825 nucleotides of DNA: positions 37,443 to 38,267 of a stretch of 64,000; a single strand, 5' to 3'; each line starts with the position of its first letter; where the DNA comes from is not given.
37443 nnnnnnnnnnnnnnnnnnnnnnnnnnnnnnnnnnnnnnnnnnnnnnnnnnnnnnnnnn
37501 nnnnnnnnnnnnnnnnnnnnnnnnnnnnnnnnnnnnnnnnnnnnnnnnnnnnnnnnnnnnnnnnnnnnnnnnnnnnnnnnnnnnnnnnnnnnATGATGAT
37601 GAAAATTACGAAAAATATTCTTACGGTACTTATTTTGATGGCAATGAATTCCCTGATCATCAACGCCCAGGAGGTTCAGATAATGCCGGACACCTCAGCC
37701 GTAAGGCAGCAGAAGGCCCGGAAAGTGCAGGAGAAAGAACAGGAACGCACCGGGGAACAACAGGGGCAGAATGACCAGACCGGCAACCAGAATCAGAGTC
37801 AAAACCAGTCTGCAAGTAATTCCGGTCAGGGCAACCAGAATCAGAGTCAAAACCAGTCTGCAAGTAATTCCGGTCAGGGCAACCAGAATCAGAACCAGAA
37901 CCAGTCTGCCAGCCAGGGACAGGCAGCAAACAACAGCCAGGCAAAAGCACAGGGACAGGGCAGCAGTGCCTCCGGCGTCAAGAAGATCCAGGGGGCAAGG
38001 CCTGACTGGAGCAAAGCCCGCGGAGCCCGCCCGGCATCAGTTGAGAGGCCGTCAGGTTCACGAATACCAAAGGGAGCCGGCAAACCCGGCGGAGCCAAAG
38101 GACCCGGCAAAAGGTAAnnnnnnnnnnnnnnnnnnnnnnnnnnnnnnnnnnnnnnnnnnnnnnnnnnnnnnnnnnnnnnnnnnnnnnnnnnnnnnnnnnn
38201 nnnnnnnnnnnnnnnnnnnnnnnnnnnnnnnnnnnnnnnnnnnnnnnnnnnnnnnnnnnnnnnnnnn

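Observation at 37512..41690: Self-contained five-gene unit: a two-component system bracketed by two secreted repeat-containing Q/N/K-rich proteins and an unclassified beta-barrel OMP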

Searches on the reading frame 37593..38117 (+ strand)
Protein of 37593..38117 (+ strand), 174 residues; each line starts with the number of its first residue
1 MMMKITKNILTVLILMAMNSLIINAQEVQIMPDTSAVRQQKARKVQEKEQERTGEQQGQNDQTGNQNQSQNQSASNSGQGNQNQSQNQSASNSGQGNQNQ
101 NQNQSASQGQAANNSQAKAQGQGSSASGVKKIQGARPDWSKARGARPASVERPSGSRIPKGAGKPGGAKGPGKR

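Call 3: search_protein_families(library=pfam, proteins=[window:37593-38117:+], max_evalue=1)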
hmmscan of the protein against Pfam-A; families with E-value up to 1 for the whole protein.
window:37593-38117:+ (174 aa): 4 families
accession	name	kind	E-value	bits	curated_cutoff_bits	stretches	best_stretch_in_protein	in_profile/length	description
PF01456.22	Mucin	-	0.011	16.2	34.7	1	3-135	2-119/143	Mucin-like glycoprotein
PF01080.22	Presenilin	-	0.032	13.4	34.3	1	20-120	213-308/408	Presenilin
PF02932.22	Neur_chan_memb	-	0.38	11.4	28.1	1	31-119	104-192/233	Neurotransmitter-gated ion-channel transmembrane region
PF04882.17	Peroxin-3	-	0.98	8.9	27.6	0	11-109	62-151/458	Peroxin-3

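Call 4: search_protein_families(library=ncbifam, proteins=[window:37593-38117:+], max_evalue=1)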
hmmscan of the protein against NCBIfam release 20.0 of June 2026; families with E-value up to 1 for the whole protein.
window:37593-38117:+ (174 aa): 16 families
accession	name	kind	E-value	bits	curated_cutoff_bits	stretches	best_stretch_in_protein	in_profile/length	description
TIGR03490.1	Mycoplas_LppA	paralog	0.0091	14.5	325.5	1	6-119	4-112/541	LppA family lipoprotein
NF047351.1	lipase_YSIRK_Sa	exception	0.022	13.1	650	1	16-120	19-123/704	YSIRK-targeted triacylglycerol lipase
NF033849.1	ser_rich_anae_1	subfamily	0.066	10.5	650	1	47-128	251-334/1163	serine-rich protein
NF047418.1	teichoic_AuxB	equivalog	0.089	11.8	300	1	38-118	230-313/345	lipoteichoic acid stability factor AuxB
NF000950.0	PRK00095.1-3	equivalog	0.1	11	756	1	24-119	324-420/641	DNA mismatch repair endonuclease MutL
NF008871.0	PRK11907.1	equivalog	0.19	9.7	1266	1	9-110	12-112/814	bifunctional 2',3'-cyclic-nucleotide 2'-phosphodiesterase/3'-nucleotidase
TIGR00585.2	mutl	equivalog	0.32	9.8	180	1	29-119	327-416/555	DNA mismatch repair endonuclease MutL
NF033645.1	pilus_FilE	exception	0.43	9.5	100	1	38-130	46-191/414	putative pilus assembly protein FilE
NF041422.1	VirB10_subf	subfamily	0.5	9.9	400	1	22-128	68-203/404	VirB10/TraB/TrbI family type IV secretion system protein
NF008074.0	PRK10811.1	equivalog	0.53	7.9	908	1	14-115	572-674/1068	ribonuclease E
NF040553.1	SGO_0316_fam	subfamily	0.53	7.8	1400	1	8-118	17-127/1486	SGO_0316/SGO_0317 family LPXTG-anchored serine peptidase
NF043063.1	MMSYN1_0411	equivalog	0.63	8.9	550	1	7-92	227-301/498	YitT family ABC transporter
NF043060.1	MAP_0585_fam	equivalog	0.67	9.9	170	1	39-130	73-170/319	MAP_0585 family protein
NF004598.0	PRK05932.1-5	equivalog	0.79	8.4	621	1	27-113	52-145/504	RNA polymerase factor sigma-54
TIGR02442.1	Cob-chelat-sub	hypoth_equivalog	0.81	8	779.45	1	39-130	319-411/641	putative cobaltochelatase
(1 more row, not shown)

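Call 36: find_homologous_proteins(query=A3, max_evalue=0.001)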
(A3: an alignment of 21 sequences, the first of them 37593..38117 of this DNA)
Query A3 (21 sequences) (174 aa, profile of the alignment): 753 proteins with E <= 0.001 among 8000 candidates; the best 120 are listed.
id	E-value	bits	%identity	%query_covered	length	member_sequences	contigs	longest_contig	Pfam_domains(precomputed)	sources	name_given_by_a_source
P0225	4.3e-44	168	46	90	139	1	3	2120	-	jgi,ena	jgi:hypothetical protein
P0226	7.1e-44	167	80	28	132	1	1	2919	-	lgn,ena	-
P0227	3.1e-43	165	44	99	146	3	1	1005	-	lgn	-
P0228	8.0e-43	164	42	99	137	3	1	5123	-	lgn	-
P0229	1.8e-42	163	42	95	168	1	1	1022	-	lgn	-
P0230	1.0e-41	160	39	93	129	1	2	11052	-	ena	-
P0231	1.1e-41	160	41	98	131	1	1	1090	-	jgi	-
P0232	1.2e-41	160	39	99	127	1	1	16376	-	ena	-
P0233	1.3e-41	160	38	90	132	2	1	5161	-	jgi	-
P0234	2.2e-41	159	48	99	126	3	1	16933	-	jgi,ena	-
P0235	2.2e-41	159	71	36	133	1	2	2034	-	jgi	jgi:cytoskeletal protein RodZ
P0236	7.8e-41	157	73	34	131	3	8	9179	-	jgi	jgi:uncharacterized protein YxeA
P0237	8.5e-41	157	46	99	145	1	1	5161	-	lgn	-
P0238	9.4e-41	157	38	92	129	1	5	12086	-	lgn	-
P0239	1.1e-40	157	40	98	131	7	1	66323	-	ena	-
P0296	3.3e-32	129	56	45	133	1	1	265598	-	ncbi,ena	-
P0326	2.1e-30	124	51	43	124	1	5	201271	-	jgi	jgi:Sec-independent protein translocase protein TatA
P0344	2.3e-29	120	29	82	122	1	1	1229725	-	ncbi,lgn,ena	-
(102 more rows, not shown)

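Call 37: find_encoding_contigs(protein=P0344, flank=6000, max_places=2)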
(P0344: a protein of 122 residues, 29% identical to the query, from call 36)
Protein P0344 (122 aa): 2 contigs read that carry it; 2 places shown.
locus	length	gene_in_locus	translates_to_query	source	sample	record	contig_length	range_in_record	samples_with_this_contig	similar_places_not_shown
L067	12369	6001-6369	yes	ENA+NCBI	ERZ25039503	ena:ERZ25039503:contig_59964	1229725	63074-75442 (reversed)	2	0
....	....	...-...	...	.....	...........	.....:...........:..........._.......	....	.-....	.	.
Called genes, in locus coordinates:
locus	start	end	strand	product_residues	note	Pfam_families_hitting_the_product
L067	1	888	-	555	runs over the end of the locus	PF00370:FGGY_N, PF02782:FGGY_C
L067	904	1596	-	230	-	PF00596:Aldolase_II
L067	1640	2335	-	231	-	PF00293:NUDIX, PF19368:WHD_AraR, PF21906:WHD_NrtR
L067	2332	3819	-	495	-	PF02610:AraA_N, PF24856:AraA_central, PF11762:Arabinose_Iso_C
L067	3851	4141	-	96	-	-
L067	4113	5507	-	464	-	PF00474:SSF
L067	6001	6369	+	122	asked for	-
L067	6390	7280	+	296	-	-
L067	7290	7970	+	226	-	PF00072:Response_reg, PF00486:Trans_reg_C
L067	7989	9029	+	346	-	PF00512:HisKA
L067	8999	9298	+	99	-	PF02518:HATPase_c, PF13581:HATPase_c_2 (faint)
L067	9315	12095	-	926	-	PF13620:CarboxypepD_reg, PF13715:CarbopepD_reg_2, PF07715:Plug (weak)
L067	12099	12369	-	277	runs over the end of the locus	-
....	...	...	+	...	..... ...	-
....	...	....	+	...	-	-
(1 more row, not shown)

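Call 38: find_encoding_contigs(protein=P0326, flank=6000, max_places=2)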
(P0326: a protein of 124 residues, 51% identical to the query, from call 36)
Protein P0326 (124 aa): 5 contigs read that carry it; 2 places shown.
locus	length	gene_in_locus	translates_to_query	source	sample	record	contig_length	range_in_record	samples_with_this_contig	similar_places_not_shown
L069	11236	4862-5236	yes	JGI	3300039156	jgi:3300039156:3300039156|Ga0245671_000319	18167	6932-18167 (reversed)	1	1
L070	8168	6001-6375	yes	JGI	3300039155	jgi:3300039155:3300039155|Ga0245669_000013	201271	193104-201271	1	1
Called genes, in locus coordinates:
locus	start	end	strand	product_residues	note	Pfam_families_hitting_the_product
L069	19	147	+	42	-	-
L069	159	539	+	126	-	PF01980:TrmO_N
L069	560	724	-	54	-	-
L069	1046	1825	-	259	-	PF00753:Lactamase_B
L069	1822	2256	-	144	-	PF02001:DUF134, PF04545:Sigma70_r4 (faint)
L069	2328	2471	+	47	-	-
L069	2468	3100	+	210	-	PF03848:TehB (weak), PF01209:Ubie_methyltran, PF05891:Methyltransf_PK, PF13489:Methyltransf_23, PF13649:Methyltransf_25, PF13847:Methyltransf_31, PF08241:Methyltransf_11, PF08242:Methyltransf_12, +1 more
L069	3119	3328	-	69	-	PF11127:YgaP-like_TM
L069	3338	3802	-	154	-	PF00085:Thioredoxin, PF13098:Thioredoxin_2, PF13905:Thioredoxin_8 (faint)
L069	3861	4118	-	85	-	-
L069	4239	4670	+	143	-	PF12760:Zn_ribbon_IS1595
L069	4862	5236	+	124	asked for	-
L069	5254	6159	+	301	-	-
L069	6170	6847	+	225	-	PF00072:Response_reg, PF00486:Trans_reg_C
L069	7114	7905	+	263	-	PF07900:DUF1670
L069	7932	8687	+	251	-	PF07900:DUF1670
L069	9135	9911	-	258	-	PF20181:DUF6544, PF21900:DUF6920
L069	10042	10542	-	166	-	-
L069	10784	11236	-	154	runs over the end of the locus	PF04191:PEMT (weak), PF04140:ICMT (weak)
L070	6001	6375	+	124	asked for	-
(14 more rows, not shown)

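Call 39: find_encoding_contigs(protein=P0296, flank=6000, max_places=2)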
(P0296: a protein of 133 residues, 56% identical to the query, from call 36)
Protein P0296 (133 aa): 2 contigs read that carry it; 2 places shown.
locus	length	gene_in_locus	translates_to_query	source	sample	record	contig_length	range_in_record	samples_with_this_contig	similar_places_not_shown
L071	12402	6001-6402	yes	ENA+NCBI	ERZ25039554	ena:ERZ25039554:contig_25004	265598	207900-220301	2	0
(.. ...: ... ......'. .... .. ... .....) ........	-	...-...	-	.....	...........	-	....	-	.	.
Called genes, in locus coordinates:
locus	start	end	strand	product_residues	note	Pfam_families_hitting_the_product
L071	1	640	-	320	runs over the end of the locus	PF02540:NAD_synthase (weak), PF00958:GMP_synt_C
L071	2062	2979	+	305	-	PF00221:Lyase_aromatic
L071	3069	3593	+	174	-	PF00221:Lyase_aromatic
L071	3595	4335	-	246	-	PF14451:Ub-Mut7C, PF01927:Mut7-C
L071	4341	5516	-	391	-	PF00465:Fe-ADH, PF13685:Fe-ADH_2, PF25137:ADH_Fe_C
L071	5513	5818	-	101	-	PF03992:ABM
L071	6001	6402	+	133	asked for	-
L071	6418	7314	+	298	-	-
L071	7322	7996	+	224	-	PF00072:Response_reg, PF00486:Trans_reg_C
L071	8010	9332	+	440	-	PF00512:HisKA, PF02518:HATPase_c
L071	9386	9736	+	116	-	-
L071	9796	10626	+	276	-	PF14321:DUF4382, PF13620:CarboxypepD_reg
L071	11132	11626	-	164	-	-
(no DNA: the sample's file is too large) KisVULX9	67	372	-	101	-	PF03992:ABM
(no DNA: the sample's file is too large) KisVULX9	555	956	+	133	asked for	-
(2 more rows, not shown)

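Call 55: search_protein_families(library=pfam, alignment_id=A3, max_evalue=0.01)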
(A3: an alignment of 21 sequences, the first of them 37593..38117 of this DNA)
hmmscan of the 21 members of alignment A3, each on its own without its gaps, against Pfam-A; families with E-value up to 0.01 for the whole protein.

A. member 1, window:37593-38117:+ (174 aa): 0 families

B. families by the number of members that match (of 21 scanned): 5 families
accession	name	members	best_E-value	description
PF22251.1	PFF1_TM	2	0.0088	Vacuolar membrane protease, transmembrane domain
PF16118.10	DUF4834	1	0.0027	Domain of unknown function (DUF4834)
PF02932.22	Neur_chan_memb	1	0.0034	Neurotransmitter-gated ion-channel transmembrane region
PF05918.17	API5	1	0.0041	Apoptosis inhibitory protein 5 (API5)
PF14962.11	AIF-MLS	1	0.0086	Mitochondria Localisation Sequence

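Call 56: search_protein_families(library=pfam, proteins=[L071:9386-9736:+], max_evalue=0.001)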
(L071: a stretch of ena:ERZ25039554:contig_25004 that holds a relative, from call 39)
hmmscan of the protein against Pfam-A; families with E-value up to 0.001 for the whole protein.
L071:9386-9736:+ (116 aa): 0 families

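Call 66: search_solved_structures(query=A3, max_evalue=10)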
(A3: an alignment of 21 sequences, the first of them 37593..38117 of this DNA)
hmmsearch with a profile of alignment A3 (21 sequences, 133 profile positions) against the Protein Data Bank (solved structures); distinct sequences matched with E-value up to 10: 6.
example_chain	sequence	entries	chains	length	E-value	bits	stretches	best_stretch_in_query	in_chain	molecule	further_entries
6xiw_B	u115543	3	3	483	0.0034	21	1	10-64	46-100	Transmembrane protein FAM155A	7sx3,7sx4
7cm3_B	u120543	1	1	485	0.0055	20.3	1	10-64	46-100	Transmembrane protein FAM155A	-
7wji_D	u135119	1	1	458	0.0081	19.7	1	10-64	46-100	Transmembrane protein FAM155A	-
7cu3_B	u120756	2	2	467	0.01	19.4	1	7-71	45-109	Transmembrane protein FAM155A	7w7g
10lm_c1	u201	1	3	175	0.67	13.5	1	1-92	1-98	LEPBI_II0033 protein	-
29vf_O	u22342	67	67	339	2.8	11.5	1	37-90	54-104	TATA-box-binding protein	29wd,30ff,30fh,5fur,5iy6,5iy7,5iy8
